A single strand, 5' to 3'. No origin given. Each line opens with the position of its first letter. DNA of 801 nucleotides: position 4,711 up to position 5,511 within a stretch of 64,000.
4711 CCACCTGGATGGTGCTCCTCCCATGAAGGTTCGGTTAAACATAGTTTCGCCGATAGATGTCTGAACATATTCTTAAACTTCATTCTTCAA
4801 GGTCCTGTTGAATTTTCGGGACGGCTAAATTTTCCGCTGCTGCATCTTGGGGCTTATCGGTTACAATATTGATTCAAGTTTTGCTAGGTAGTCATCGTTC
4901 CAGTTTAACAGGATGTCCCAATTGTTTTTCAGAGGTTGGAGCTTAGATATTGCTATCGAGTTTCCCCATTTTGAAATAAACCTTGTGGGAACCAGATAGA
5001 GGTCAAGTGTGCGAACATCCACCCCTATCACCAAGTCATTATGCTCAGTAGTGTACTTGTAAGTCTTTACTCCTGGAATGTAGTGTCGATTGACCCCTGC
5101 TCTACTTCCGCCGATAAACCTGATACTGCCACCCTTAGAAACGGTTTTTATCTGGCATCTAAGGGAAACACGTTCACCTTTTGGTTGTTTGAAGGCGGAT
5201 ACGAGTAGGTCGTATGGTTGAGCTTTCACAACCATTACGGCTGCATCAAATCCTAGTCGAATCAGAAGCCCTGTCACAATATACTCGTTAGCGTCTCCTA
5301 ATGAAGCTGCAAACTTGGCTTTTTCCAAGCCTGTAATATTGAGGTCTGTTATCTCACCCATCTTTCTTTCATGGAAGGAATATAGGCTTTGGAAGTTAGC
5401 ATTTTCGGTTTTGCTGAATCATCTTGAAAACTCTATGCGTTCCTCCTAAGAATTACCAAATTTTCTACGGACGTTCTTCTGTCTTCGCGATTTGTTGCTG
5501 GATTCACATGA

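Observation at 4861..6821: Compact restriction-modification-like cassette (RHH protein - amino-MTase - unknown 166-aa protein) beside a transposase remnant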

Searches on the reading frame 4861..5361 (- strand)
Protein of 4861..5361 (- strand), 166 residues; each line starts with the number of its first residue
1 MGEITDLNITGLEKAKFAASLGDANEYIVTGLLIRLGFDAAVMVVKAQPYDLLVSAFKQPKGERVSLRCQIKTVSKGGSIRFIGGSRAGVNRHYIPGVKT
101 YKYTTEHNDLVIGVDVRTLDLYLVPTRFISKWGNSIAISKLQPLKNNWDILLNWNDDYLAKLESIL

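Call 4: search_protein_families(library=pfam, proteins=[window:4861-5361:-], max_evalue=1)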
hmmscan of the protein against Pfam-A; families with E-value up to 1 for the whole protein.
window:4861-5361:- (166 aa): 1 family
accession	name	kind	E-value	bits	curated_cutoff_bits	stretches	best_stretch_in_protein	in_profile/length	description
PF11645.14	PDDEXK_5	-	0.0018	18.7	26.1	1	21-158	6-135/138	PD-(D/E)XK endonuclease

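Call 5: search_protein_families(library=ncbifam, proteins=[window:4861-5361:-], max_evalue=1)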
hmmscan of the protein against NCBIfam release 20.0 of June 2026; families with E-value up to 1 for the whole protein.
window:4861-5361:- (166 aa): 0 families

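Call 6: search_protein_families(library=padloc, proteins=[window:4861-5361:-], max_evalue=1)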
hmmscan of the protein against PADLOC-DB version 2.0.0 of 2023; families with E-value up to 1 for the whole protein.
window:4861-5361:- (166 aa): 0 families

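Call 7: search_solved_structures(query=window:4861-5361:-, max_evalue=10, show_alignments=2)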
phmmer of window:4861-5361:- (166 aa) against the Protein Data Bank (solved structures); distinct sequences matched with E-value up to 10: 0.

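Call 10: find_homologous_proteins(query=window:4861-5361:-, max_evalue=0.001)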
Query window:4861-5361:- (166 aa): 186 proteins with E <= 0.001 among 217 candidates; the best 120 are listed.
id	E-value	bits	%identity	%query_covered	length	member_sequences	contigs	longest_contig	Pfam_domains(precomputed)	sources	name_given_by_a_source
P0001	4.4e-94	331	89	100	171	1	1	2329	-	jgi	jgi:hypothetical protein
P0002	4.7e-94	331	89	100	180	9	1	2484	-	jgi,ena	-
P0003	2.4e-93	328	87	100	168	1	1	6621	-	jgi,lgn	-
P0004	4.1e-93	328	87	100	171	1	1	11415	-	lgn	-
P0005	2.0e-91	322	86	100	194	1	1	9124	-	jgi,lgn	jgi:hypothetical protein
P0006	4.9e-91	321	88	100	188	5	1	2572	-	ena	-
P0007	2.3e-90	319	87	100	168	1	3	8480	-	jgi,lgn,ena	-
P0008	6.3e-86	304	84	100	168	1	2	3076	-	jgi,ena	-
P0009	6.5e-77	275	75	100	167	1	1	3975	-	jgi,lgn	-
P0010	1.5e-71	258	69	100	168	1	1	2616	-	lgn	-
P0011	1.2e-69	251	69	98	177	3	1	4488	-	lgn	-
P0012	1.1e-68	248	68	99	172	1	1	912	-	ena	-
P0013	1.1e-68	248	68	98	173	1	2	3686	-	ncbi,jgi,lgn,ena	-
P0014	1.7e-68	248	67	98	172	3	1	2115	-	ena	-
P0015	2.2e-68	247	70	99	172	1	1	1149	-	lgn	-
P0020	1.1e-67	245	68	99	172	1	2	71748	-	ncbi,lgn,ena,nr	ncbi:MAG: hypothetical protein AOA66_0876 [Candidatus Bathyarchaeota archaeon BA2]|nr:MAG: hypotheti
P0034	1.3e-65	238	66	100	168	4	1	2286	PF11645.15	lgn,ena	-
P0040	2.4e-64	234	63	100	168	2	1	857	PF11645.15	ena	-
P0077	4.6e-60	220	61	100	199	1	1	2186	PF11645.15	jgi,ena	-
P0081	8.8e-60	219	59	100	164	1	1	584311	-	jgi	jgi:hypothetical protein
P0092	7.7e-59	216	58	100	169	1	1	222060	-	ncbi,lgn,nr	ncbi:MAG: hypothetical protein EAX81_03920 [Candidatus Thorarchaeota archaeon]|nr:hypothetical prote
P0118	1.0e-55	206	58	99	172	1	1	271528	-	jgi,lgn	-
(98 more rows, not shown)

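Call 14: find_encoding_contigs(protein=P0081, flank=6000, max_places=2)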
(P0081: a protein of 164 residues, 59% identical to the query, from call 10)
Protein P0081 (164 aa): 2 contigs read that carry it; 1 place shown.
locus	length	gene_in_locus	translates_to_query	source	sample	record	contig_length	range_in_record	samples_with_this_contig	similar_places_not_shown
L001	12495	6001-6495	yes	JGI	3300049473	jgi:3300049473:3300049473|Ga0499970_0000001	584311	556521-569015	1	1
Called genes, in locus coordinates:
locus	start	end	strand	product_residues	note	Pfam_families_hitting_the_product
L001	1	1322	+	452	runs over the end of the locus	-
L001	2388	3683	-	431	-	PF00589:Phage_integrase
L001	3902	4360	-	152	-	-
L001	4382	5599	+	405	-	PF00579:tRNA-synt_1b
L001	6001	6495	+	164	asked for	-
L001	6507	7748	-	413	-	-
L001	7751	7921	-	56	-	-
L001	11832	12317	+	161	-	PF08534:Redoxin, PF00578:AhpC-TSA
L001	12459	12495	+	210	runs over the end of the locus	PF00857:Isochorismatase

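Call 15: find_encoding_contigs(protein=P0092, flank=6000, max_places=2)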
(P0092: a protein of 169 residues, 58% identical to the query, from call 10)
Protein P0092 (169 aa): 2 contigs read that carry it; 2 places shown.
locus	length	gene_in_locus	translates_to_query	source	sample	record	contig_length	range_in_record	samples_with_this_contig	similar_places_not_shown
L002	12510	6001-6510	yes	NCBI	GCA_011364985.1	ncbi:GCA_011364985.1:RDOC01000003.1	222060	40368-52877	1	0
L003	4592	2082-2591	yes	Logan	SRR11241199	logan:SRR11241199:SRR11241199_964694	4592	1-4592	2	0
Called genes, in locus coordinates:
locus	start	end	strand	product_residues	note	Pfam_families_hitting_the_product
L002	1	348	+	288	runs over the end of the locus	-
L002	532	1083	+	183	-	PF00291:PALP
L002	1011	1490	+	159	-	PF00291:PALP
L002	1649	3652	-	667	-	PF02919:Topoisom_I_N, PF01028:Topoisom_I, PF14370:Topo_C_assoc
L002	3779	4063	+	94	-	-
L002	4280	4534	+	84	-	-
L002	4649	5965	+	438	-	PF01555:N6_N4_Mtase (faint)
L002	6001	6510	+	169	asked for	-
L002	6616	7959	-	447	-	-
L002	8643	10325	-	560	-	PF07282:Cas12f1-like_TNB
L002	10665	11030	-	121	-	-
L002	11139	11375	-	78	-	-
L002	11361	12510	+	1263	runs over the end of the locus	-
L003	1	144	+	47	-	?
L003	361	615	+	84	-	-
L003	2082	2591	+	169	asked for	-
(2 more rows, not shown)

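Call 16: find_encoding_contigs(protein=P0020, flank=6000, max_places=2)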
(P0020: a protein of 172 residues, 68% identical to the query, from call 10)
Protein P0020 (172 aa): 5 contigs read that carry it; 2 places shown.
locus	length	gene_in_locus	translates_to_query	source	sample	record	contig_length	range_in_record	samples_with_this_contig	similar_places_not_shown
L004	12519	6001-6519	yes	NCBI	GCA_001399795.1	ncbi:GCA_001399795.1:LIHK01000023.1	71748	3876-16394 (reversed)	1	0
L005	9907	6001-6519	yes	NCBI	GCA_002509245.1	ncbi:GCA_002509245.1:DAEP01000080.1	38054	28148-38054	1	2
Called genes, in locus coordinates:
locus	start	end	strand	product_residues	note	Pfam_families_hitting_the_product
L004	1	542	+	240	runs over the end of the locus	PF00977:His_biosynth, PF05690:ThiG (faint), PF01884:PcrB (faint), PF01207:Dus (faint), PF02581:TMP-TENI (faint)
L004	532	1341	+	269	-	PF00977:His_biosynth, PF02581:TMP-TENI (faint), PF03060:NMO (faint), PF05690:ThiG (faint)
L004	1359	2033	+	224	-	PF01502:PRA-CH, PF01503:PRA-PH, PF03819:MazG (weak)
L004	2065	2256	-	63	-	-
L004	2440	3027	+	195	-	PF01965:DJ-1_PfpI, PF00117:GATase (weak)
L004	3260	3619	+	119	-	PF04430:DUF498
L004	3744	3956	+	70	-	-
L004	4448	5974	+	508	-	-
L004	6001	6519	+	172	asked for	-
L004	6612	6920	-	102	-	PF13307:Helicase_C_2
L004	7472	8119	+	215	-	PF09754:PAC2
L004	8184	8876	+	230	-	-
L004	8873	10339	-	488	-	PF02934:GatB_N, PF02637:GatB_Yqey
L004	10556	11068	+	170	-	-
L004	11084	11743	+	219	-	-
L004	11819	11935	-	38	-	-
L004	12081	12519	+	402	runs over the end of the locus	PF00108:Thiolase_N, PF02803:Thiolase_C, PF22691:Thiolase_C_1 (faint)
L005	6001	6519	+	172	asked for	-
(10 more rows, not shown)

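Call 17: find_encoding_contigs(protein=P0118, flank=6000, max_places=2)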
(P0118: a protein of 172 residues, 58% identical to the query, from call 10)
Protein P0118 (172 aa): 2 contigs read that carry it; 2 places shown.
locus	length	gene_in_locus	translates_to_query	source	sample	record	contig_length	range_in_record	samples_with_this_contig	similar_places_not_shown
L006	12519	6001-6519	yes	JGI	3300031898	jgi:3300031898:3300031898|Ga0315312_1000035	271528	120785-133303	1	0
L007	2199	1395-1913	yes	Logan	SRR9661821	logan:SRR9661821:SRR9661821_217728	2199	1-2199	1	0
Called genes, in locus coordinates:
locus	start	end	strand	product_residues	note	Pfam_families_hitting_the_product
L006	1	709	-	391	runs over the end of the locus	PF04412:AcnX, PF28403:AcnX_2nd, PF28406:AcnX_3rd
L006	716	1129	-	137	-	PF01989:AcnX_swivel_put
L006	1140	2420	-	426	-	PF01966:HD, PF19276:HD_assoc_2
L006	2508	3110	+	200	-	PF13521:AAA_28 (weak), PF01712:dNK, PF02223:Thymidylate_kin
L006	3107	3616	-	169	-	-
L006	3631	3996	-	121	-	PF06677:Auto_anti-p27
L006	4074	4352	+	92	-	PF03685:UPF0147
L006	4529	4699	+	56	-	-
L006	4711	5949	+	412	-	PF01555:N6_N4_Mtase (faint)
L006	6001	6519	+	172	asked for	-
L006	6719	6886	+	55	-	-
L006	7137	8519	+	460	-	PF01134:GIDA (faint), PF01266:DAO (faint), PF03486:HI0933_like (faint), PF07992:Pyr_redox_2 (faint), PF21688:FAD-depend_C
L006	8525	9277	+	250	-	-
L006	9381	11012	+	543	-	PF01921:tRNA-synt_1f, PF19269:Anticodon_2 (weak)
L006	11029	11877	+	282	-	-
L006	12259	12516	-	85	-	-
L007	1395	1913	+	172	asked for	-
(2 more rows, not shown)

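Call 20: find_related_loci(query=A1, collection=viral_contigs, flank=5000)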
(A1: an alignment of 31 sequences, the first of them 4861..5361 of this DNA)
Query A1 (166 aa) in viral_contigs; peptide patterns used: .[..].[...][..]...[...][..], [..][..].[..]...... (x = any residue, [..] = any of these).
40 stretches matched a pattern, but none encodes a relative of the query by tblastn (E <= 1e-3).

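Call 35: predict_structure(alignment_id=A3)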
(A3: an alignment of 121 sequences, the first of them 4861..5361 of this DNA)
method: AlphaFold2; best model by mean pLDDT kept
length: 166 residues; sequences in the alignment: 121
mean_pLDDT: 89.3   pTM: 0.86
mean pLDDT of the five models: 89.3, 88.1, 88.1, 87.8, 86.3
residues with pLDDT >= 90: 119; 70-90: 29; 50-70: 12; < 50: 6
segments of 3 or more residues with pLDDT < 50: 86-89
pLDDT, mean of each block of 10 residues (from residue 1): 91 90 95 98 84 97 97 93 62 56 87 97 93 89 98 98 95
secondary structure, 60 per line:
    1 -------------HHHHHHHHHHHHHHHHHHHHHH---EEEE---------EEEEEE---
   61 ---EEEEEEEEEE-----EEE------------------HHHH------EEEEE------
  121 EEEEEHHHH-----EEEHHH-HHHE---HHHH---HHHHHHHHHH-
elements in order: H14-35 E39-42 E52-57 E64-73 E79-81 H100-103 E110-114 E121-125 H126-129 E135-137 H149-152 H156-165

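Call 43: fold_search(model_id=the predicted structure, library=pdb)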
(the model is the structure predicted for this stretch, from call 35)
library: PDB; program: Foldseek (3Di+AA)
matches with E <= 10: 298; with E <= 0.001: 4
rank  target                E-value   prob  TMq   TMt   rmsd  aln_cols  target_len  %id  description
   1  2ost_A                5.2e-07  1.00  0.55  0.61   5.1       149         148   15  The structure of a bacterial homing endonuclease : I-Ssp6803I (released 2007-03-20)
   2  2ost_B                4.3e-06  1.00  0.55  0.61   5.3       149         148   15  The structure of a bacterial homing endonuclease : I-Ssp6803I (released 2007-03-20)
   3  2ost_C                1.3e-05  1.00  0.54  0.64   6.5       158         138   14  The structure of a bacterial homing endonuclease : I-Ssp6803I (released 2007-03-20)
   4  2ost_D                2.1e-05  1.00  0.55  0.67   5.7       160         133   14  The structure of a bacterial homing endonuclease : I-Ssp6803I (released 2007-03-20)
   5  9qcc_M                2.1e-03  1.00  0.41  0.19   7.7       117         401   14  Activated XauSPARDA filament assembly with bound dsDNA substrate (released 2025-12-17)
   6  9qcc_Y                2.4e-03  1.00  0.43  0.20   4.5       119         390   13  Activated XauSPARDA filament assembly with bound dsDNA substrate (released 2025-12-17)
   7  4tkd_C                3.3e-03  0.99  0.38  0.47   5.4       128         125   13  Sulfolobus solfataricus HJC mutants (released 2015-08-12)
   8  9qcc_Q                3.5e-03  1.00  0.46  0.21   4.8       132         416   14  Activated XauSPARDA filament assembly with bound dsDNA substrate (released 2025-12-17)
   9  9vx6_X                4.6e-03  0.98  0.44  0.22   7.9       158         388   13  Helical structure of gRNA-tDNA SPARDA complex (released 2026-01-14)
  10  9qcc_A                5.6e-03  0.99  0.42  0.20   8.9       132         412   14  Activated XauSPARDA filament assembly with bound dsDNA substrate (released 2025-12-17)
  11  9vx6_T                6.3e-03  1.00  0.40  0.18   4.5       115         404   15  Helical structure of gRNA-tDNA SPARDA complex (released 2026-01-14)
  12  4tkd_A                6.7e-03  0.97  0.34  0.43   5.5       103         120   16  Sulfolobus solfataricus HJC mutants (released 2015-08-12)
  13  9jsz_B                9.9e-03  0.98  0.38  0.17   8.3       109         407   14  active NbaSPARDA complexes (released 2025-04-02)
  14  9jt2_F                1.2e-02  0.99  0.39  0.18   7.5       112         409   14  substrate-bound NbaSPARDA complexes (released 2025-04-02)
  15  9jt2_B                1.2e-02  0.98  0.48  0.23   8.7       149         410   14  substrate-bound NbaSPARDA complexes (released 2025-04-02)
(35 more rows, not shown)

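Call 49: search_solved_structures(query=A3, max_evalue=10, show_alignments=2)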
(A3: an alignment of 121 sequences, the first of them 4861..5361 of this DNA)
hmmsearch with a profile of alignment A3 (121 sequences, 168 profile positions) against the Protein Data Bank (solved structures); distinct sequences matched with E-value up to 10: 4.
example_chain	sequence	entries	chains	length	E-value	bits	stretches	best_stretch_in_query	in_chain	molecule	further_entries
2lck_A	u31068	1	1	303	0.93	12.2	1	67-105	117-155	Mitochondrial uncoupling protein 2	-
4u6u_A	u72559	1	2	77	1.1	11.9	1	118-167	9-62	Cog7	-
7qrl_A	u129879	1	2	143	1.7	11.3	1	51-99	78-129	DipM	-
7qrl_C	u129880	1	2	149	1.9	11.2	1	51-99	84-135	DipM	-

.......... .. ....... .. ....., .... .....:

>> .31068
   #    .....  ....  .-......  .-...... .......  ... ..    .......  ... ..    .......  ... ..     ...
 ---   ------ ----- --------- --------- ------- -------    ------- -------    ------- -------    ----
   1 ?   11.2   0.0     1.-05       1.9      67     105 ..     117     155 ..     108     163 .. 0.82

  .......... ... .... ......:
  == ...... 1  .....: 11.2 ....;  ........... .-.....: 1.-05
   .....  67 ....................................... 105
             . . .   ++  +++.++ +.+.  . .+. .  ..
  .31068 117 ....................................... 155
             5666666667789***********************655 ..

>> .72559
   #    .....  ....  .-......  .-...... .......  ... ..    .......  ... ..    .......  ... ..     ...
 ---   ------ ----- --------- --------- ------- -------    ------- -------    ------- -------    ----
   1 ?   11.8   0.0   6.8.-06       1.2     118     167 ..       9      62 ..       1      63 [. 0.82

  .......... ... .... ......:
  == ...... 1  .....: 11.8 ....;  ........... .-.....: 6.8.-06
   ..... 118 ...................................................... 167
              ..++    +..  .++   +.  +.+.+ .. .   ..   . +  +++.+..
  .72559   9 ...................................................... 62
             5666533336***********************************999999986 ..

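Call 70: search_protein_representatives(alignment_id=A3)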
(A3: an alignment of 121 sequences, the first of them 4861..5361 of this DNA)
Query: 121 sequences, 168 profile positions. Proteins with E-value up to 0.001 (for the whole library): 198; up to 1e-10: 78; up to 1e-30: 14. The best 150 are listed.
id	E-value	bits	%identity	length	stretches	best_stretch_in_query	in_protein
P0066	1.9e-77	274.8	-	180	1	2-165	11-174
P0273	1.1e-61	223.5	-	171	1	4-164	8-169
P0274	4.2e-58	211.8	-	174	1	2-167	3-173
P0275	1.5e-54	200.3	-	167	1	1-166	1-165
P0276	7.0e-52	191.6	-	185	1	3-167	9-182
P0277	7.3e-51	188.3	-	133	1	34-166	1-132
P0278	1.7e-49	183.9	-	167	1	1-161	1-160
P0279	7.1e-47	175.3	-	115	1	58-166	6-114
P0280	1.2e-45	171.3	-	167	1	13-166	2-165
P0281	3.4e-40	153.5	-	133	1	34-166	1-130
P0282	5.2e-39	149.7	-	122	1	40-156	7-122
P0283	2.0e-38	147.8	-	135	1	34-166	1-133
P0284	3.3e-33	130.8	-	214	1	80-166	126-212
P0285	3.3e-32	127.6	-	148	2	105-166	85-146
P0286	2.3e-30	121.6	-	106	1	18-97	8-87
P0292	3.3e-26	108.1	-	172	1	15-154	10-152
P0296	2.6e-24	101.9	-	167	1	12-163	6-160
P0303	4.7e-21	91.3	-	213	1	19-157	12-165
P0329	2.9e-13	65.9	-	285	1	33-153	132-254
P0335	5.3e-12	61.8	-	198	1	7-158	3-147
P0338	9.2e-12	61.1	-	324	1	7-151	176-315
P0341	2.3e-11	59.7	-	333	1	8-152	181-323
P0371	2.2e-08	50.1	-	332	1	8-149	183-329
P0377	7.8e-08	48.3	-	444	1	8-151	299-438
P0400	1.4e-06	44.2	-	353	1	7-152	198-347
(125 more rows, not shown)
